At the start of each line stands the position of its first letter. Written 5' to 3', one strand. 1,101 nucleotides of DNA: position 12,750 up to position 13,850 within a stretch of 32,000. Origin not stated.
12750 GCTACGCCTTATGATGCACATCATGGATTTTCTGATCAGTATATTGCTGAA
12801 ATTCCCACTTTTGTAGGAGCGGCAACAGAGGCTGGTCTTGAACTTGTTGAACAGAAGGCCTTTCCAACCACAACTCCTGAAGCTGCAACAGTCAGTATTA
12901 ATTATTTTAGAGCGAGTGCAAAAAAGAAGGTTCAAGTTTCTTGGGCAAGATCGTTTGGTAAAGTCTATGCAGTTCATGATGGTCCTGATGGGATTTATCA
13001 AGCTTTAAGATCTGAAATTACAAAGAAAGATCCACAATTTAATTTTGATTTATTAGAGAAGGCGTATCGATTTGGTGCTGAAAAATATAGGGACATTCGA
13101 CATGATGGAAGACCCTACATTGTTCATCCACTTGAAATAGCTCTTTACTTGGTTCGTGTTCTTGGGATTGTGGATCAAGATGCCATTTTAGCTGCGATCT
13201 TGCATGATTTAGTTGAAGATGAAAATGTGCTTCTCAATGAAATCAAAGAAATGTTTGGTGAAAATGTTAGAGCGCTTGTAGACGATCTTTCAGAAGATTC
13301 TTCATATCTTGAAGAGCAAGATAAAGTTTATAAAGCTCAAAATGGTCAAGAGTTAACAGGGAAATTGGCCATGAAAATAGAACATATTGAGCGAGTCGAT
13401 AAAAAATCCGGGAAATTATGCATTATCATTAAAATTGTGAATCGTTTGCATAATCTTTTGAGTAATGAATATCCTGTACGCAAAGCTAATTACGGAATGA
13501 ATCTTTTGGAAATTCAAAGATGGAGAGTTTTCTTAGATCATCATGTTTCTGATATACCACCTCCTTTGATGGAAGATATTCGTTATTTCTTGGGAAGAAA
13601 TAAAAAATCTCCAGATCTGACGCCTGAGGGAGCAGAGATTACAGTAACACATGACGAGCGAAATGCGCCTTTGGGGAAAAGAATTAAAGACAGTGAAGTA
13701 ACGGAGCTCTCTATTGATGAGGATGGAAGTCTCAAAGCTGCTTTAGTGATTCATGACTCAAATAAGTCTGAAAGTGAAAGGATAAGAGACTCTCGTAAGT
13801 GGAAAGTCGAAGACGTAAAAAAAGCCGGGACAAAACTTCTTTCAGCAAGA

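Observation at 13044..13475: Complete RelA/SpoT-type HD hydrolase domain embedded about 1,270 aa into a secreted giant protein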

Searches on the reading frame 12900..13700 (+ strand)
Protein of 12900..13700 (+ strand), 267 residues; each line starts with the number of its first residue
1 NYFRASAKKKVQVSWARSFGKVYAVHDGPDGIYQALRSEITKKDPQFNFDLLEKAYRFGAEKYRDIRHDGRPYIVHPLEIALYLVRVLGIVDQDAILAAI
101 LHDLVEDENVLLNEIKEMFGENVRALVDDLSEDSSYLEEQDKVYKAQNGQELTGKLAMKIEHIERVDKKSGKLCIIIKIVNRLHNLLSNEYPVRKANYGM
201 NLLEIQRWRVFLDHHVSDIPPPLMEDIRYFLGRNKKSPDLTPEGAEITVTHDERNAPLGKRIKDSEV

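Call 6: search_protein_families(library=pfam, proteins=[window:12900-13700:+], max_evalue=10)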
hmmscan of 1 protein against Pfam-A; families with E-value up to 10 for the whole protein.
window:12900-13700:+ (267 aa): 3 families
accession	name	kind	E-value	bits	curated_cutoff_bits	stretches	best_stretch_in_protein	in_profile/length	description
PF13328.12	HD_4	-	1.1e-12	48.5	27.2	1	56-140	2-84/156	HD domain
PF01966.28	HD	-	0.0037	18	22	1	74-185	2-115/116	HD domain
PF06304.16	DUF1048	-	0.043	14.7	29.6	1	90-140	43-93/102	Protein of unknown function (DUF1048)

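Call 7: search_solved_structures(query=window:12900-13700:+, max_evalue=1, show_alignments=5)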
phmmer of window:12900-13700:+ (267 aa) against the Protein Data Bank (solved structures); distinct sequences matched with E-value up to 1: 24.
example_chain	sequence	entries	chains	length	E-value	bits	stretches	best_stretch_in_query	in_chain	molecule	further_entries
8acu_A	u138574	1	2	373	7.3e-14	55.2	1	50-189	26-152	GTP pyrophosphokinase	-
6yxa_A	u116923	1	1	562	1.1e-13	54.5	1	50-188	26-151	GTP pyrophosphokinase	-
3nr1_A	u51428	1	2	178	5.2e-13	52.4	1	51-141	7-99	HD domain-containing protein 3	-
6s2v_A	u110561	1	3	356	7.2e-13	51.9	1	52-204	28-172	(P)ppGpp synthetase I, SpoT/RelA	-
6s2t_A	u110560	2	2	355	7.3e-13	51.9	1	52-204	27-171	(P)ppGpp synthetase I, SpoT/RelA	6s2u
7ohg_A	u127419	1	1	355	7.4e-13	51.9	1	52-204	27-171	Guanosine-3',5'-bis(Diphosphate) 3'-pyrophosphohydrolase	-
5xnx_A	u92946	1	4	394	2.7e-12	50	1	45-191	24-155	Bifunctional (p)ppGpp synthase/hydrolase RelA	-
5vxa_A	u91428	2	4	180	4.9e-12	49.2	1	51-141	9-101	Guanosine-3',5'-bis(diphosphate) 3'-pyrophosphohydrolase MESH1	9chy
8fr8_I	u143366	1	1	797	3.7e-11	46.3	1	34-191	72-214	GTP pyrophosphokinase RelA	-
7oiw_A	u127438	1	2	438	4.9e-11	45.9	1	49-189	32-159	GTP pyrophosphokinase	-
1vj7_A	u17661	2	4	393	6.6e-10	42.2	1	60-188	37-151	Bifunctional RELA/SPOT | Bifunctional (p)ppGpp synthase/hydrolase RelA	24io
3nqw_A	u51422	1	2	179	8.6e-10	41.8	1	57-152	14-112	CG11900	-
7qps_A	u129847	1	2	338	9.1e-10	41.7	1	57-144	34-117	ACT domain protein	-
7qpr_A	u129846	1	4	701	3.4e-09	39.8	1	57-144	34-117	ACT domain protein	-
4yf1_A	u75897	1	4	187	2.6e-07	33.7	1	53-159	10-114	Lmo0812 protein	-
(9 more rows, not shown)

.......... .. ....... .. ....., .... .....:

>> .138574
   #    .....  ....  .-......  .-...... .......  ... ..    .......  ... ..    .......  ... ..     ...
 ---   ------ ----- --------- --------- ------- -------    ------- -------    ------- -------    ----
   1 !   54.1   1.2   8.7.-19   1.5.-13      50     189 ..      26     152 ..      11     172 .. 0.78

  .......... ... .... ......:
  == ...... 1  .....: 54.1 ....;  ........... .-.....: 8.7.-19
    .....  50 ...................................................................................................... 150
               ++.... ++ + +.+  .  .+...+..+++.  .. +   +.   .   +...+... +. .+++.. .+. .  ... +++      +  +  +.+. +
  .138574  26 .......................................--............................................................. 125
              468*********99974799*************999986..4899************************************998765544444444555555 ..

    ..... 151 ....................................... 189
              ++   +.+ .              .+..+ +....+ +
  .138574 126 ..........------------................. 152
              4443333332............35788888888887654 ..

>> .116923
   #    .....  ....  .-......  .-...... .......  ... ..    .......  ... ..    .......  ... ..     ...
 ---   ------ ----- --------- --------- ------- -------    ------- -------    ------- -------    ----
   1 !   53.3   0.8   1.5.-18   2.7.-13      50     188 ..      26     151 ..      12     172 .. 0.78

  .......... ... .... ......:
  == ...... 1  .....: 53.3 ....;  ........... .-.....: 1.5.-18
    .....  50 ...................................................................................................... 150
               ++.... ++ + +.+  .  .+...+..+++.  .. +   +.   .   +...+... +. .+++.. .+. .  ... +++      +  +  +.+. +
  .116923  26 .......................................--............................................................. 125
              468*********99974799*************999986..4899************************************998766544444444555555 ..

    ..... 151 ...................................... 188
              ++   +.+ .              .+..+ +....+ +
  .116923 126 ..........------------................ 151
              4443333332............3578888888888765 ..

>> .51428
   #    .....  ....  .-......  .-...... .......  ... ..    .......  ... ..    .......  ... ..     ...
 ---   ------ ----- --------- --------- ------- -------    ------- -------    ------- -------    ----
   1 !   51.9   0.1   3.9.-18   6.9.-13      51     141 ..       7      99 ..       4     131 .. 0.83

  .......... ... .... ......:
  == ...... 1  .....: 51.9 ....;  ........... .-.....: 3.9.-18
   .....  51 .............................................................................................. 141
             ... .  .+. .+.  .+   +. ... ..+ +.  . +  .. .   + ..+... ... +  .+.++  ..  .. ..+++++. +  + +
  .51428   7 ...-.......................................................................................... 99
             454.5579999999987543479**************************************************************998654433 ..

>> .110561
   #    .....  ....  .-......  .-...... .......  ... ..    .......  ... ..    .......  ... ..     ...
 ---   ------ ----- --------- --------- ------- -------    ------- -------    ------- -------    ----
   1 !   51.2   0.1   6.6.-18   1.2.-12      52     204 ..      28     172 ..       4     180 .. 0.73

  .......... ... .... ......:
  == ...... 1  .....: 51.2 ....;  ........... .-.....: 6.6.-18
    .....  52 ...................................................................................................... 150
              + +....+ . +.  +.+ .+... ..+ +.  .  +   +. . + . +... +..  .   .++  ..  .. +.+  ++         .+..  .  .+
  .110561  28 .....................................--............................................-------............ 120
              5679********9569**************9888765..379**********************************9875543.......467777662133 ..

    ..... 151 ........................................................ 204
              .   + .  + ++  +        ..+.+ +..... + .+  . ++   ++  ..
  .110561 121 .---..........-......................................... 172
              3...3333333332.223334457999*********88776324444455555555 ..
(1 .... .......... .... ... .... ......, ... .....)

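Call 12: find_homologous_proteins(query=window:12945-13667:+, max_evalue=0.001)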
Query window:12945-13667:+: 417 candidates shared short words with the query, none scored E <= 0.001.

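Call 24: search_protein_representatives(protein=window:12945-13667:+)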
Query: 241 residues. Proteins with E-value up to 0.001 (for the whole library): 11285; up to 1e-10: 415; up to 1e-30: 2. The best 150 are listed.
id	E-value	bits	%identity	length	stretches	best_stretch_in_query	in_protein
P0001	9.7e-155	529.4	100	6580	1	1-241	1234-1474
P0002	9.1e-36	140.1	40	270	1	14-216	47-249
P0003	3.3e-30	121.9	42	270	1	7-216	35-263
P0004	2.0e-23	99.7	37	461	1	9-218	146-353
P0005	7.5e-23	97.8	40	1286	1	12-220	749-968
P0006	1.8e-22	96.6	33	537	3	19-116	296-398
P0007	3.4e-19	85.8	34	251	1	13-194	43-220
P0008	1.7e-18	83.5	40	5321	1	37-214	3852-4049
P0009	2.2e-18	83.2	42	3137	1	37-230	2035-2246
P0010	1.9e-17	80.1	35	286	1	13-179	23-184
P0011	4.2e-17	79.0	35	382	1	13-179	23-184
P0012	4.4e-17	78.9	34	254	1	13-176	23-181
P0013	4.0e-16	75.8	42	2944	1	14-180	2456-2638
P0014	2.8e-15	73.0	35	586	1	13-172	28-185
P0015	3.1e-15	72.9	37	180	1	18-173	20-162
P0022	9.7e-15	71.3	37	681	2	125-198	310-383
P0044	6.2e-14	68.6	38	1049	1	45-211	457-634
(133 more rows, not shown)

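Call 28: list_cluster_members(proteins=[P0001, P0002, P0003, P0004, P0005, P0006, P0007, P0008, P0009, P0013])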
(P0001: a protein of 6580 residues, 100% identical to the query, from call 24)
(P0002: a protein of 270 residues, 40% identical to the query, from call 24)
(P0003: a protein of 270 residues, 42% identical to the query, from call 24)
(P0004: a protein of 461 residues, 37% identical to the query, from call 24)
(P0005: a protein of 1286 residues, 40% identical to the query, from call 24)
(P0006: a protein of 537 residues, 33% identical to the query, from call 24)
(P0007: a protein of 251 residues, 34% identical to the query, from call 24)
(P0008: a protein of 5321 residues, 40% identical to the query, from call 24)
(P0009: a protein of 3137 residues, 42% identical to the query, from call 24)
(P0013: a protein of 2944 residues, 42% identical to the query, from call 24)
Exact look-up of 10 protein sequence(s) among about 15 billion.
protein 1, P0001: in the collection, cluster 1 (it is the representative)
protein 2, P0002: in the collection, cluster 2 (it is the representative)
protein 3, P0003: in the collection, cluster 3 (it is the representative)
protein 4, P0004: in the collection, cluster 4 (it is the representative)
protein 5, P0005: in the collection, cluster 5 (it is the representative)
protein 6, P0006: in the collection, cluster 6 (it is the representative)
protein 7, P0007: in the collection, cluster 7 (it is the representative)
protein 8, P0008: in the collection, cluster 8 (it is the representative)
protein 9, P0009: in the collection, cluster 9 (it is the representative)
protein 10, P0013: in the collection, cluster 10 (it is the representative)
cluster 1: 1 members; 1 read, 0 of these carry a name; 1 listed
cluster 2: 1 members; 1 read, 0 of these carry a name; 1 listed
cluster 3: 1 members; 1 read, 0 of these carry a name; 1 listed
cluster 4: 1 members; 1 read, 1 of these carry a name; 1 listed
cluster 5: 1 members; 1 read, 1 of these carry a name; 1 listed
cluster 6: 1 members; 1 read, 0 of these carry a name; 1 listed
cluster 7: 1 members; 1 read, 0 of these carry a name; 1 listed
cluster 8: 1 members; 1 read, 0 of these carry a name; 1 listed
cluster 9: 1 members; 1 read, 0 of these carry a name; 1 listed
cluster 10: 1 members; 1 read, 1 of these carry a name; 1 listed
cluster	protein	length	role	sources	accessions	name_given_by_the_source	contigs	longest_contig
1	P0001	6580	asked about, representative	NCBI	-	-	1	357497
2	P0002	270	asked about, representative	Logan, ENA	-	-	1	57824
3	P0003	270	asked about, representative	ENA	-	-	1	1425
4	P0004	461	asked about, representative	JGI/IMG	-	hypothetical protein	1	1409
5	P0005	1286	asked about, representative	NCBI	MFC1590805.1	hypothetical protein ACFL42_04885, partial [Candidatus Omnitrophota bacterium]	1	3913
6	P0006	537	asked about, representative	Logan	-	-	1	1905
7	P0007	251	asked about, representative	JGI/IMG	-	-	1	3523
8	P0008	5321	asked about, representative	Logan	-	-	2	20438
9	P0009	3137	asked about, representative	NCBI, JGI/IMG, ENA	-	-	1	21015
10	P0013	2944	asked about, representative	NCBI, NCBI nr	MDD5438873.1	MAG: hypothetical protein PHS37_01645 [Candidatus Omnitrophica bacterium] | hypothetical protein [Candidatus Omnitrophota bacterium]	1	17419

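Call 29: search_protein_families(library=pfam, proteins=[P0002, P0003, P0004, P0005, P0009, P0013], max_evalue=0.001)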
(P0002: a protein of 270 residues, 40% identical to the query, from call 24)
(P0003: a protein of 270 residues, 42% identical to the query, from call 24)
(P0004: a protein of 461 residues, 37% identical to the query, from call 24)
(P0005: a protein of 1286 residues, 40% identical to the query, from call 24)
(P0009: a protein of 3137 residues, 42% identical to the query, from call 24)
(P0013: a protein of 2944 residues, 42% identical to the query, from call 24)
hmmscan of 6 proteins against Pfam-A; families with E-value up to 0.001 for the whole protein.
P0002 (270 aa): 2 families
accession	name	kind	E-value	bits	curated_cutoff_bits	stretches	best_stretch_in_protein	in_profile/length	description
PF13328.12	HD_4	-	9.8e-10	38.8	27.2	1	73-157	1-81/156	HD domain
PF01966.28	HD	-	2.8e-05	24.8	22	1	96-205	4-115/116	HD domain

P0003 (270 aa): 2 families
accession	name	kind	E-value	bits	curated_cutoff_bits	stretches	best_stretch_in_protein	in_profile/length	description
PF13328.12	HD_4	-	1.4e-09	38.4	27.2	1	68-233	1-139/156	HD domain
PF01966.28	HD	-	8.1e-05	23.3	22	1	93-169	4-93/116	HD domain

P0004 (461 aa): 1 family
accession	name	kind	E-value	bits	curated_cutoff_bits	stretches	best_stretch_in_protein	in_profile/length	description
PF18167.6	Sa_NUDIX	-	2.5e-13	50.8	25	1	55-134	34-110/199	SMODS-associated NUDIX domain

P0005 (1286 aa): 2 families
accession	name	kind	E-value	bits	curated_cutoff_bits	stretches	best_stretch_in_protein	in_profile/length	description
PF18167.6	Sa_NUDIX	-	1.6e-06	28.6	25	0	684-727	61-104/199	SMODS-associated NUDIX domain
PF13328.12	HD_4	-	4.7e-06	26.8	27.2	1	778-837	1-54/156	HD domain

P0009 (3137 aa): 4 families
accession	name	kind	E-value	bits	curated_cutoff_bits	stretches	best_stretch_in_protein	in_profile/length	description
PF00069.31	Pkinase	-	5.1e-16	59.3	31.7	1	1498-1673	89-242/263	Protein kinase domain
PF18167.6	Sa_NUDIX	-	3.1e-14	53.8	25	1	1917-2011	34-125/199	SMODS-associated NUDIX domain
PF07714.23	PK_Tyr_Ser-Thr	-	1e-07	32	23.1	1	1493-1628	90-204/258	Protein tyrosine and serine/threonine kinase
PF13328.12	HD_4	-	0.00015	21.9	27.2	1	2038-2197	1-130/156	HD domain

P0013 (2944 aa): 3 families
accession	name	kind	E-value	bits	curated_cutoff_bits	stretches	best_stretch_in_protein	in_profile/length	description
PF00962.28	A_deaminase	-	4.7e-08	32.9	27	0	1538-1600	266-328/330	Adenosine deaminase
PF18167.6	Sa_NUDIX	-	6.2e-08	33.2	25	0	2328-2438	2-110/199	SMODS-associated NUDIX domain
PF13328.12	HD_4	-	1.6e-05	25.1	27.2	1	2482-2635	1-130/156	HD domain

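Call 32: find_homologous_proteins(query=A1, max_evalue=1e-10)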
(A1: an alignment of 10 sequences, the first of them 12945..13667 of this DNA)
Query A1 (10 sequences) (241 aa, profile of the alignment): 4 proteins with E <= 1e-10 among 7322 candidates.
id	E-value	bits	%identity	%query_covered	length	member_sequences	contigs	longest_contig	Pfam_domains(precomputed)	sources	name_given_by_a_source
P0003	1.9e-95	337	37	89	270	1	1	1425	PF13328.13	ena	-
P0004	9.1e-90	318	37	86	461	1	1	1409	PF18167.7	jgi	jgi:hypothetical protein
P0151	1.6e-12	65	31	63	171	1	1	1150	PF13328.13,PF01966.29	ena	-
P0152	2.7e-12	65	36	29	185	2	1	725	PF13328.13,PF01966.29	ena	-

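Call 41: predict_structure(alignment_id=A1)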
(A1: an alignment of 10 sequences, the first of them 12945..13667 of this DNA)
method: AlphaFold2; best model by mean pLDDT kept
length: 241 residues; sequences in the alignment: 10
mean_pLDDT: 85.6   pTM: 0.84
mean pLDDT of the five models: 85.6, 85.5, 85.4, 85.1, 84.1
residues with pLDDT >= 90: 158; 70-90: 42; 50-70: 25; < 50: 16
segments of 3 or more residues with pLDDT < 50: 228-241
pLDDT, mean of each block of 10 residues (from residue 1): 55 89 97 98 94 84 95 96 96 92 98 95 92 92 95 93 93 67 78 95 92 86 52 36 34
secondary structure, 60 per line:
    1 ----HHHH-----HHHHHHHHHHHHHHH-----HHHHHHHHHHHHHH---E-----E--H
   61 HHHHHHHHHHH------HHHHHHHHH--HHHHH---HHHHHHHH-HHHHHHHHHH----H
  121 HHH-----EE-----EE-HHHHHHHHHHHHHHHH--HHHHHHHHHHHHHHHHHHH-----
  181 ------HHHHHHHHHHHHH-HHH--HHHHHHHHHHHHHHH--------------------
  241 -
elements in order: H5-8 H14-28 H34-47 H60-71 H78-86 H89-93 H97-104 H106-115 H120-123 H139-154 H157-175 H187-199 H206-220

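Call 46: fold_search(model_id=the predicted structure, library=pdb)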
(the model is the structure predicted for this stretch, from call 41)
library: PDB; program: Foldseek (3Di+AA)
matches with E <= 10: 221; with E <= 0.001: 35
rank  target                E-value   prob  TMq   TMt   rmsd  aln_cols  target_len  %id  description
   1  5vxa_A                1.4e-06  1.00  0.56  0.73   4.6       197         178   26  Structure of the human Mesh1-NADPH complex (released 2018-05-23)
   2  9chy_B                1.6e-06  1.00  0.57  0.74   3.9       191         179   26  Crystal structure of the human MESH1 (D66K)-PAPS complex (released 2025-12-10)
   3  3nr1_A                2.0e-06  1.00  0.57  0.75   3.9       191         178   27  A metazoan ortholog of SpoT hydrolyzes ppGpp and plays a role in starvation responses (released 2010-09-08)
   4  9chy_A                5.9e-06  1.00  0.57  0.74   3.8       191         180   26  Crystal structure of the human MESH1 (D66K)-PAPS complex (released 2025-12-10)
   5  7qpr_B                8.2e-06  1.00  0.53  0.21   5.7       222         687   19  Structure of full length SpoT (released 2023-01-18)
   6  3nqw_A                8.6e-06  1.00  0.54  0.70   5.3       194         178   21  A metazoan ortholog of SpoT hydrolyzes ppGpp and plays a role in starvation responses (released 2010-09-08)
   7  8acu_A                9.4e-06  1.00  0.52  0.37   6.4       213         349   24  Structure of Bacillus subtilis Rel in complex with DarB (released 2023-07-19)
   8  7qoe                  2.8e-05  1.00  0.58  0.73   3.4       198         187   21  Structure of a small alarmone hydrolase from Leptospira levettii (released 2022-07-13)
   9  7qod_B                4.1e-05  1.00  0.58  0.75   3.6       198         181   20  Native structure of a small alarmone hydrolase (RelH) from Corynebacterium glutamicum (released 2022-07-13)
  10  7ohg                  4.3e-05  1.00  0.53  0.38   6.7       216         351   23  Structure of Thermus thermophilus Rel bound to the non-hydrolasable alarmone analogue (released 2022-06-01)
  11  7qpr_C                4.5e-05  1.00  0.57  0.23   5.2       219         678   22  Structure of full length SpoT (released 2023-01-18)
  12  7qpr_A                4.7e-05  1.00  0.51  0.20   7.1       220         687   20  Structure of full length SpoT (released 2023-01-18)
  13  7qpr_D                5.4e-05  1.00  0.54  0.21   5.6       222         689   20  Structure of full length SpoT (released 2023-01-18)
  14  6s2v_A                6.2e-05  1.00  0.49  0.35  10.8       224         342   24  Structure of the N-terminal catalytic region of T. thermophilus Rel (released 2020-07-08)
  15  6s2t                  6.2e-05  1.00  0.45  0.33   8.5       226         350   22  Structure of the N-terminal catalytic region of T. thermophilus Rel bound to ppGpp (released 2020-07-08)
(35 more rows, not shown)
